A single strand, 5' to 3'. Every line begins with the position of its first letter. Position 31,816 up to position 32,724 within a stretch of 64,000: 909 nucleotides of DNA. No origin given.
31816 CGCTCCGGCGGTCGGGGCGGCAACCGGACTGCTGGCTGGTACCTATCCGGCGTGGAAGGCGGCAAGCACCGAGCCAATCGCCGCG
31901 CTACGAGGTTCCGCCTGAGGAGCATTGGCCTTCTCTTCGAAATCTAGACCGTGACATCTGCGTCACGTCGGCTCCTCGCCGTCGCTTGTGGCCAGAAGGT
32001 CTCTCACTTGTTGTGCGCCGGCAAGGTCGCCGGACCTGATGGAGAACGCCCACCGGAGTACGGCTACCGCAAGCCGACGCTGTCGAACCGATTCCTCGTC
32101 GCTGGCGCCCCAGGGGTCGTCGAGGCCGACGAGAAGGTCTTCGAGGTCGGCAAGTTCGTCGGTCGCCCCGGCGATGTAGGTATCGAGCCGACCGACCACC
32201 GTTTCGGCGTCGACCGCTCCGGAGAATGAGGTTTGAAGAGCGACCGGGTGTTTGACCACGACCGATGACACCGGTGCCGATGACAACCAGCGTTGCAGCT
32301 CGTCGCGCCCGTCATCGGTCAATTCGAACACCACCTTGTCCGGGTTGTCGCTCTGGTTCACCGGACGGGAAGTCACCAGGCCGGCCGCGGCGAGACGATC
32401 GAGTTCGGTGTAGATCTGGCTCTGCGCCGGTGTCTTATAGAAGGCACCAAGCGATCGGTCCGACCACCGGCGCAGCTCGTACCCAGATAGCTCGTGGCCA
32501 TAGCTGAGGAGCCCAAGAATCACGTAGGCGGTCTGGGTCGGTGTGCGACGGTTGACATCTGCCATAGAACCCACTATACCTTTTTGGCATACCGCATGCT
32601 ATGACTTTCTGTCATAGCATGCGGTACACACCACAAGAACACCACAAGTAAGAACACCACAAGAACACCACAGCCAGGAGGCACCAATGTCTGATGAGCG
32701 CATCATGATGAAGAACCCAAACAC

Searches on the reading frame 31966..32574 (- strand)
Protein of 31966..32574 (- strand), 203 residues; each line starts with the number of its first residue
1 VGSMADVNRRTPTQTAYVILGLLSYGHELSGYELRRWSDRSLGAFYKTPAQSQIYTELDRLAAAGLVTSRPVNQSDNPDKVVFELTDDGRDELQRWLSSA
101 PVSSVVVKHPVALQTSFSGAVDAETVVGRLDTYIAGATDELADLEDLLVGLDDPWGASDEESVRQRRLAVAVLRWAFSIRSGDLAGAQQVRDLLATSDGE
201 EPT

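Call 55: search_protein_families(library=pfam, proteins=[window:31966-32574:-], max_evalue=0.00001)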
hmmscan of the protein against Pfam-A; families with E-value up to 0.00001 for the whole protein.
window:31966-32574:- (203 aa): 1 family
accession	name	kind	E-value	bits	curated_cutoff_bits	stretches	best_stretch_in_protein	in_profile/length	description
PF03551.20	PadR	-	2.6e-11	43.8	27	1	19-94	1-74/75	Transcriptional regulator PadR-like family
